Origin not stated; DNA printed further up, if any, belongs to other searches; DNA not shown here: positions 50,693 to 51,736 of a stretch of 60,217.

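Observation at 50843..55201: Aldolase - FGGY kinase - Fe-alcohol dehydrogenase - nucleotidyltransferase operon feeding two TagB/F enzymes: a non-canonical route to an activated polyol phosphate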

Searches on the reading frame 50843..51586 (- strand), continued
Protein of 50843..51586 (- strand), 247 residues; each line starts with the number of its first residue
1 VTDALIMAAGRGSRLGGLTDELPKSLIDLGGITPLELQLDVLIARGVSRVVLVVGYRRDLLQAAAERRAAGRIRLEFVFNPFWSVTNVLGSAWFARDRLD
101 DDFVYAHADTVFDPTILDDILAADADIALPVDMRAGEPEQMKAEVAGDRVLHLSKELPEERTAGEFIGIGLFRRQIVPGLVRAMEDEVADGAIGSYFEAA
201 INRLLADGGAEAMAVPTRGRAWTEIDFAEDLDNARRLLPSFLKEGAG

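Call 53: search_protein_families(library=ncbifam, proteins=[L044:27-2381:+, L044:2400-3758:+, L044:3739-4461:+, L044:4465-5289:+, L044:5308-6843:+, L044:6840-7988:+, L044:7995-8717:+, L044:8731-10008:+, L044:10012-11199:+], max_evalue=0.0001)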
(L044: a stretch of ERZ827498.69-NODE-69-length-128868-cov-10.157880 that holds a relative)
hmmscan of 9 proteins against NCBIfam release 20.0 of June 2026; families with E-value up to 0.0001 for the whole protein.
L044:27-2381:+ (784 aa): 0 families

L044:2400-3758:+ (452 aa): 15 families
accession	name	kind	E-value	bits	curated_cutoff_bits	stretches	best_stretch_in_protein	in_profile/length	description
TIGR01518.1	g3p_cytidyltrns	equivalog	1.6e-31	109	165.4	1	4-125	1-123/125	glycerol-3-phosphate cytidylyltransferase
TIGR04380.1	myo_inos_iolG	equivalog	6.9e-18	64.6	355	1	132-274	3-149/330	inositol 2-dehydrogenase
NF008607.0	PRK11579.1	subfamily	9.9e-14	51.1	330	1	132-325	6-203/346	oxidoreductase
TIGR00125.1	cyt_tran_rel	domain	6.6e-13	48.6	27.7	1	4-38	2-36/65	adenylyltransferase/cytidyltransferase family protein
NF041392.1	XylDh_Gfo6_Halo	equivalog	2.6e-12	46.2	350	1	163-387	50-292/350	D-xylose 1-dehydrogenase Gfo6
NF001985.0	PRK00777.1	subfamily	2.4e-11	44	104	1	2-62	5-64/157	pantetheine-phosphate adenylyltransferase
NF007574.0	PRK10206.1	equivalog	6e-10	38.7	352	1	183-368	58-245/345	oxidoreductase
NF040723.1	UDP-GlcNAcDh_Arch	equivalog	9.9e-10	38.4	450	1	132-272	2-143/302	UDP-N-acetylglucosamine 3-dehydrogenase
TIGR02199.1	rfaE_dom_II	equivalog_domain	1.8e-09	37.5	181.5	1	4-97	14-107/144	D-glycero-beta-D-manno-heptose 1-phosphate adenylyltransferase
NF058561.1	BT_2158_fam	equivalog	4.8e-08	32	750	1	127-276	35-183/487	glycoside 3-dehydrogenase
NF052679.1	InsChiInosDhIolG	equivalog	2.1e-07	30.3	540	1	132-277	4-155/343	bifunctional inositol 2-dehydrogenase/D-chiro-inositol 1-dehydrogenase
NF008454.0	PRK11316.1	equivalog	9.8e-07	27.7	521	1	4-39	343-378/475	bifunctional D-glycero-beta-D-manno-heptose-7-phosphate kinase/D-glycero-beta-D-manno-heptose 1-phosphate adenylyltransferase HldE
NF052479.1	LevoglcsnDh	equivalog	1.2e-06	27.4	650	1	164-241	49-125/386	levoglucosan dehydrogenase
NF005518.0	PRK07143.1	equivalog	4.6e-06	26.3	232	1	4-74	18-90/281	hypothetical protein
NF002250.0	PRK01170.1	subfamily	7.6e-06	25.6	489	1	4-41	3-40/322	bifunctional pantetheine-phosphate adenylyltransferase/NTP phosphatase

L044:3739-4461:+ (240 aa): 3 families
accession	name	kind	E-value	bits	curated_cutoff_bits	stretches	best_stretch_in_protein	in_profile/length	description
NF053857.1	LysphglycPlipDStph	equivalog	3.5e-24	85.6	450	1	3-178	48-231/305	lysophosphatidylglycerol phospholipase D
NF006989.0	PRK09454.1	equivalog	3.2e-20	72.6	264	1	2-166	11-176/251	glycerophosphodiester phosphodiesterase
NF008354.0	PRK11143.1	equivalog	4.7e-08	32.4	254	1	4-58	34-87/359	glycerophosphodiester phosphodiesterase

L044:4465-5289:+ (274 aa): 20 families
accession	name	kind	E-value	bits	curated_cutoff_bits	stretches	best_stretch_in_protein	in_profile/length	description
TIGR01859.1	fruc_bis_ald_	equivalog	2.6e-69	234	343.05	1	14-272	20-276/282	class II fructose-1,6-bisphosphate aldolase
NF009497.0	PRK12857.1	equivalog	3.2e-64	216.9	423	1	14-271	22-277/284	class II fructose-1,6-bisphosphate aldolase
TIGR00167.1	cbbA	subfamily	9.3e-61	205.7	215.6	1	14-271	22-283/290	ketose-bisphosphate aldolase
NF005943.0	PRK07998.1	equivalog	2e-56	191.6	364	1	14-270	22-273/283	class II aldolase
NF006626.0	PRK09195.1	subfamily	8e-54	182.7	384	1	14-242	22-251/284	tagatose-bisphosphate aldolase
NF009374.0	PRK12737.1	subfamily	1.1e-53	182.1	383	1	14-261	22-267/284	tagatose-bisphosphate aldolase subunit GatY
NF005288.0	PRK06806.1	equivalog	2.6e-51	174.5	396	1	14-242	22-249/281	class II fructose-bisphosphate aldolase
TIGR01858.1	tag_bisphos_ald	equivalog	5.8e-51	173.3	443.55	1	14-242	20-249/282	tagatose bisphosphate family class II aldolase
NF006042.0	PRK08185.1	subfamily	2.3e-48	165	405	1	13-273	17-279/287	hypothetical protein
NF005284.0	PRK06801.1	equivalog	3.1e-48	164.6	406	1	14-271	22-279/286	ketose 1,6-bisphosphate aldolase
NF006376.0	PRK08610.1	equivalog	1.8e-46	159.2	527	1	14-268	22-275/286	class II fructose-bisphosphate aldolase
NF005823.0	PRK07709.1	equivalog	1.2e-45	156.5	545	1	14-268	22-275/285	class II fructose-bisphosphate aldolase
NF009375.0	PRK12738.1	equivalog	7.9e-43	146.7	542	1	13-241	21-250/286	tagatose-bisphosphate aldolase subunit KbaY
NF004493.0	PRK05835.1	equivalog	8.2e-43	146.8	558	1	14-207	21-219/307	class II fructose-bisphosphate aldolase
NF005481.0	PRK07084.1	equivalog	6.2e-41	140.7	511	1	14-209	31-237/324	class II fructose-bisphosphate aldolase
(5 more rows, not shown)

L044:5308-6843:+ (511 aa): 12 families
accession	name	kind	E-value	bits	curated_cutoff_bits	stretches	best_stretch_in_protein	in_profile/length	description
TIGR01312.1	XylB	equivalog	9.4e-83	278.4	380.25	1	9-483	4-480/481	xylulokinase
TIGR01314.1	gntK_FGGY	equivalog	3.8e-59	200.6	648.55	1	6-479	3-486/505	gluconokinase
TIGR01311.1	glycerol_kin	equivalog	4.9e-53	180.2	590.35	1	5-474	3-482/496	glycerol kinase GlpK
NF011601.0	PRK15027.1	equivalog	1.4e-47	162.2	912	1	8-490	5-483/484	xylulokinase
NF000756.0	PRK00047.1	subfamily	6.2e-47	160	498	1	2-472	4-481/502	glycerol kinase GlpK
NF008187.0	PRK10939.1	equivalog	1.2e-44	152.8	528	1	2-491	3-508/521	autoinducer-2 kinase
TIGR02628.1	fuculo_kin_coli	equivalog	2.2e-44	152.2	470.9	1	4-464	2-464/465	L-fuculokinase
NF003154.0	PRK04123.1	equivalog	5.4e-40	137.6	428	2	316-496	365-544/554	ribulokinase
TIGR01315.1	5C_CHO_kinase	subfamily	3.5e-28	98.6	408.7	2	309-487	356-538/541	FGGY family pentulose kinase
TIGR01234.1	L-ribulokinase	equivalog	2.2e-24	86.1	583.25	1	103-484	127-528/536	ribulokinase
TIGR02627.1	rhamnulo_kin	equivalog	6.2e-14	51.4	527.95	1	69-262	67-256/454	rhamnulokinase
NF007925.0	PRK10640.1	equivalog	5.4e-09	35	639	1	66-262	70-262/489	rhamnulokinase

L044:6840-7988:+ (382 aa): 16 families
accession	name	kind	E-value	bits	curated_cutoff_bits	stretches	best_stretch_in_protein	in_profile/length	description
NF041833.1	Fe_ADH_ErcA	equivalog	1.1e-60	205.8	550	1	12-380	11-382/382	alcohol dehydrogenase-like regulatory protein ErcA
NF010378.0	PRK13805.1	equivalog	2.8e-57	194.2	951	1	3-301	456-762/872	bifunctional acetaldehyde-CoA/alcohol dehydrogenase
NF050025.1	SulfAcetaldRedSarD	equivalog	7e-55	186.4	700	1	6-377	5-382/385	sulfoacetaldehyde reductase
TIGR03405.1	Phn_Fe-ADH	equivalog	6.2e-54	183.1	423.7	1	21-351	12-338/355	iron-containing alcohol dehydrogenase PsrA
NF053866.1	CholDhdGbsBBac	equivalog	1.5e-53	181.9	550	1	3-356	9-365/392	choline dehydrogenase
TIGR02638.1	lactal_redase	equivalog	2.6e-51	174.6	523.15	1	4-356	2-357/379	lactaldehyde reductase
NF007363.0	PRK09860.1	equivalog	1.9e-49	168.8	581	1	33-380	33-383/383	L-threonine dehydrogenase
NF007911.0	PRK10624.1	equivalog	5.1e-49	167.2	537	1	11-379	10-381/382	lactaldehyde reductase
NF058672.1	4HyButDHCUPNE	equivalog_domain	7.2e-48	163.7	500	1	8-354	6-350/378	4-hydroxybutyrate dehydrogenase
NF011998.0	PRK15454.1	equivalog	2.9e-41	141.5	556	1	62-354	75-367/395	ethanolamine utilization ethanol dehydrogenase EutG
TIGR04266.1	NDMA_methanol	equivalog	1.3e-29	103.3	625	1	33-301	40-306/420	NDMA-dependent methanol dehydrogenase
NF011717.0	PRK15138.1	equivalog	5.5e-24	84.9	645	1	1-357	1-361/387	alcohol dehydrogenase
NF041822.1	daptide_DH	equivalog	4e-22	78.6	300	1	71-247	36-212/363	daptide-type RiPP biosynthesis dehydogenase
NF006941.0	PRK09423.1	subfamily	2.8e-10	39.6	336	1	9-206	8-179/367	glycerol dehydrogenase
NF002022.0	PRK00843.1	equivalog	1.3e-09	37.5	413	1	4-113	6-109/350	NAD(P)-dependent glycerol-1-phosphate dehydrogenase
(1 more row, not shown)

L044:7995-8717:+ (240 aa): 31 families (the best 25 are shown)
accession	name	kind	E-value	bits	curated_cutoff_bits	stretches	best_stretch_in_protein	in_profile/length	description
TIGR03992.1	Arch_glmU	subfamily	1.1e-21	77.2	292.1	1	1-219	1-213/393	bifunctional sugar-1-phosphate nucleotidylyltransferase/acetyltransferase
NF041313.1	UDPGP_AglF_Halo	equivalog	2.2e-20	73.1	400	1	1-229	1-230/234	UTP--glucose-1-phosphate uridylyltransferase AglF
NF041135.1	IPPtranDIPPsyn_Thcocales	equivalog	5.5e-20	71.7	580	1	1-233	1-217/419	bifunctional L-myo-inositol-1-phosphate cytidylyltransferase/CDP-L-myo-inositol myo-inositolphosphotransferase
NF041173.1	Sug_nt_acttase_Thmprot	equivalog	1.1e-14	54.2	600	1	1-209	1-206/405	bifunctional sugar-1-phosphate nucleotidylyltransferase/acetyltransferase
NF045761.1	NAMPUrTaseMurU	equivalog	3.1e-14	53.4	250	1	1-115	1-118/226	N-acetylmuramate alpha-1-phosphate uridylyltransferase MurU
NF045665.1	NTPtran_DVU1551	equivalog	1.3e-13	50.7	315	1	1-97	1-90/359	DVU_1551 family NTP transferase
TIGR01208.1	rmlA_long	equivalog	2.4e-13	49.7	320.25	1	3-203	2-206/353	glucose-1-phosphate thymidylyltransferase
NF049965.1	GlMnHpPGnyltfHddC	equivalog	7.4e-11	42.1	300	1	1-199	1-194/221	D-glycero-D-manno-heptose 1-phosphate guanosyltransferase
TIGR03310.1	matur_MocA_YgfJ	equivalog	3.9e-09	36.8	186.45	1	3-117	2-113/188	molybdenum cofactor cytidylyltransferase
TIGR00453.1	ispD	equivalog_domain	4.5e-09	36.1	181.3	1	3-73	2-71/219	2-C-methyl-D-erythritol 4-phosphate cytidylyltransferase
TIGR01099.1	galU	equivalog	7.2e-09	35.6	326.8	1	2-62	3-63/261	UTP--glucose-1-phosphate uridylyltransferase GalU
NF052502.1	man1P_GTase_Rv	exception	1.4e-08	34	440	1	1-180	1-187/352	mannose-1-phosphate guanylyltransferase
NF010939.0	PRK14359.1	equivalog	3.3e-08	32.6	592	1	3-224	5-224/430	bifunctional UDP-N-acetylglucosamine diphosphorylase/glucosamine-1-phosphate N-acetyltransferase GlmU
TIGR02623.1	G1P_cyt_trans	equivalog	4.9e-08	32.7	300.25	1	1-63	1-63/255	glucose-1-phosphate cytidylyltransferase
NF053639.1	Mfer334_fam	equivalog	8e-08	32.4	260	1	3-103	2-108/209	pseudomurein biosynthesis protein PmurB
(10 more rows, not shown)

L044:8731-10008:+ (425 aa): 3 families
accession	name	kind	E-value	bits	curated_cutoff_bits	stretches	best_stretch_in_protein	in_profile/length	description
NF041712.1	techglyph_taseTarF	equivalog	3.9e-25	88.7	550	1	37-418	24-386/388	teichoic acid glycerol-phosphate transferase TarF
NF041713.1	Tar_polymTarL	equivalog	3.5e-18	65.6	1000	1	29-418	199-559/562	teichoic acid ribitol-phosphate polymerase TarL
NF041711.1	TagprimaseTarB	equivalog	6.8e-13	48.6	500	1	102-356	89-320/362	teichoic acid glycerol-phosphate primase TarB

L044:10012-11199:+ (395 aa): 1 family
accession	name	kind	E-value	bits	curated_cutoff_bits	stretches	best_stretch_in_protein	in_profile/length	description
TIGR04437.1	WaaZ_KDO_III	equivalog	7.1e-07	28.8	200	0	275-333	140-195/252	3-deoxy-D-manno-oct-2-ulosonate III transferase WaaZ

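Call 60: find_homologous_proteins(query=L044:7995-8714:+, max_evalue=1e-20)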
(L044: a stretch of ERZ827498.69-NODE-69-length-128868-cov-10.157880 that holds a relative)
Query L044:7995-8714:+ (240 aa): 899 proteins with E <= 1e-20 among 1749 candidates; the best 120 are listed.
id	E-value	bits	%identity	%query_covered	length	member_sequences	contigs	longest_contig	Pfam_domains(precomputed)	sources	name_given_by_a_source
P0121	4.8e-150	516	98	100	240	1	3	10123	PF00483.30,PF01128.26,PF12804.14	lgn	-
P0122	3.8e-147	506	93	100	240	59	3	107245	PF00483.30,PF01128.26,PF12804.14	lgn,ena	-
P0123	3.5e-142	490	100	93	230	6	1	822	PF00483.30,PF01128.26,PF12804.14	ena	-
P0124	7.6e-123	427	78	100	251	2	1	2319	PF00483.30,PF01128.26,PF12804.14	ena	-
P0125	5.3e-121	421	79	100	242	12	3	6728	PF00483.30,PF01128.26,PF12804.14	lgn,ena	-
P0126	1.6e-117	409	75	99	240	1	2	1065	PF00483.30,PF01128.26,PF12804.14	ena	-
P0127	1.5e-111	390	74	100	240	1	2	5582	PF00483.30,PF01128.26,PF12804.14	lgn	-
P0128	2.6e-109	382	72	99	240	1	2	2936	PF00483.30,PF01128.26,PF12804.14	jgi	-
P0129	3.0e-108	379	72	100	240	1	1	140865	PF00483.30,PF01128.26,PF20202.5,PF12804.14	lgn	-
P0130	4.4e-108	378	70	99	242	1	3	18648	PF00483.30,PF01128.26,PF20202.5,PF12804.14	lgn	-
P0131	1.2e-107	377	72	98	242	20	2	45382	PF00483.30,PF01128.26,PF12804.14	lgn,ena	-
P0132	2.2e-107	376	71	99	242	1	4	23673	PF00483.30,PF01128.26,PF12804.14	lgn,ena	-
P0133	2.9e-107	376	71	99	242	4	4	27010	PF00483.30,PF01128.26,PF20202.5,PF12804.14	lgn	-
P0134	5.4e-107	375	70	99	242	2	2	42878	PF00483.30,PF01128.26,PF20202.5,PF12804.14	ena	-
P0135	9.5e-107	374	68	99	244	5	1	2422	PF00483.30,PF01128.26,PF12804.14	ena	-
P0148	1.0e-103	364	70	99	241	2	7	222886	PF00483.30,PF01128.26,PF12804.14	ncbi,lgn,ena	-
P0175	2.9e-100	353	65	98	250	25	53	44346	PF00483.30,PF01128.26,PF12804.14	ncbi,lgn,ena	-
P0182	7.2e-100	351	65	99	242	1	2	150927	PF00483.30,PF01128.26,PF12804.14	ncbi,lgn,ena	-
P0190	2.1e-99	350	66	99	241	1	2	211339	PF00483.30,PF01128.26,PF12804.14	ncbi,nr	ncbi:MAG: phosphocholine cytidylyltransferase family protein [Blautia sp.]|nr:phosphocholine cytidyl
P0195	4.2e-99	349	66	99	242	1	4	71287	PF00483.30,PF01128.26,PF12804.14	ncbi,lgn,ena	-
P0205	2.3e-98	346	66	99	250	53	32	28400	PF00483.30,PF01128.26,PF12804.14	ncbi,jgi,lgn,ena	jgi:choline kinase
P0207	2.7e-98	346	66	99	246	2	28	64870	PF00483.30,PF01128.26,PF12804.14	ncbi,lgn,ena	-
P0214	5.9e-98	345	68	97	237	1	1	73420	PF00483.30,PF01128.26,PF20202.5,PF12804.14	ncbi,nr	ncbi:MAG: phosphocholine cytidylyltransferase family protein [Ruminococcus flavefaciens]|nr:phosphoc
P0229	3.0e-97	343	64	99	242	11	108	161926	PF00483.30,PF01128.26,PF20202.5,PF12804.14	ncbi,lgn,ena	-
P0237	5.5e-97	342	64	99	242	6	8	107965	PF00483.30,PF01128.26,PF12804.14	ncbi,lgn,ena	-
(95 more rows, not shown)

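Call 61: list_cluster_members(proteins=[P0205, P0229, P0175, P0148, P0182, P0237, P0207, P0195])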
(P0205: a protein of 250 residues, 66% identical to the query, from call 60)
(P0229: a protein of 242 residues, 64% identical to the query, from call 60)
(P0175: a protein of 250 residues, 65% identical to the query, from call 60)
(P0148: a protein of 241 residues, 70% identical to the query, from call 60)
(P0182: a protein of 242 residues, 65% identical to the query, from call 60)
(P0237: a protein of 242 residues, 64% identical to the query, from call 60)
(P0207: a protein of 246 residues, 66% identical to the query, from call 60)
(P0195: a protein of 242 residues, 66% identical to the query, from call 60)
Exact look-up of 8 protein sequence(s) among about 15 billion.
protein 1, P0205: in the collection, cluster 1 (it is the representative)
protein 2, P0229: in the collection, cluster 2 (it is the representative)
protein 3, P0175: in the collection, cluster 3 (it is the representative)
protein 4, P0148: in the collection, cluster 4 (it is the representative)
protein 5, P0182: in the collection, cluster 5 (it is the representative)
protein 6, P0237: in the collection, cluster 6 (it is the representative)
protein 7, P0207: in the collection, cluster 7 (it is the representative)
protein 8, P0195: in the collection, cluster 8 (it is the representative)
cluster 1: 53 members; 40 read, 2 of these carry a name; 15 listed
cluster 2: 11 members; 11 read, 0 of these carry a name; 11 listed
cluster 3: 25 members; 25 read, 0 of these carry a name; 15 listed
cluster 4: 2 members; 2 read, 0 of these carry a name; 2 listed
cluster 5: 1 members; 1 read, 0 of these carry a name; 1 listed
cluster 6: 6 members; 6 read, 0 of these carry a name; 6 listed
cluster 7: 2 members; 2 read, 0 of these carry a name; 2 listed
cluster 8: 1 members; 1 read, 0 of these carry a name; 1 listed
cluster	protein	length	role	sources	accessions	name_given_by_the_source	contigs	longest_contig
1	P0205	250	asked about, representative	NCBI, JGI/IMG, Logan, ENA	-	choline kinase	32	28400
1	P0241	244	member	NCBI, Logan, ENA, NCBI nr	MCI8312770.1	MAG: phosphocholine cytidylyltransferase family protein [Lachnospiraceae bacterium] | phosphocholine cytidylyltransferase family protein [Lachnospiraceae bacterium]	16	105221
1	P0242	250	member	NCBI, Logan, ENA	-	-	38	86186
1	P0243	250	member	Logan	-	-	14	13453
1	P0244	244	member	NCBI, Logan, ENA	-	-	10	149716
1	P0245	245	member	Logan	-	-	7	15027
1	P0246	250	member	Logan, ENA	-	-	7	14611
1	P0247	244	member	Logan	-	-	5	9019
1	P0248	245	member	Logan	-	-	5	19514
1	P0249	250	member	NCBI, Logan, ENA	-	-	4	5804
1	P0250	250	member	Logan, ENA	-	-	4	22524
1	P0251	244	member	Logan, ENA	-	-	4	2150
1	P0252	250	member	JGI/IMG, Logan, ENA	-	-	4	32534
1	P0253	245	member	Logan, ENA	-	-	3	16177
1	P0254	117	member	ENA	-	-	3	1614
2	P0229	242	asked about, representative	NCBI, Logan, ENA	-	-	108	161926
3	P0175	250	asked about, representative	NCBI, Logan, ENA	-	-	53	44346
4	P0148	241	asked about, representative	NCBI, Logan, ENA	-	-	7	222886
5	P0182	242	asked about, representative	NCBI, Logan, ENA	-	-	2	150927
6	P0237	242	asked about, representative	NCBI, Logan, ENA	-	-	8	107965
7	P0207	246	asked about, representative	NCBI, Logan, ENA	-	-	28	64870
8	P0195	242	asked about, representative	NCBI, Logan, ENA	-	-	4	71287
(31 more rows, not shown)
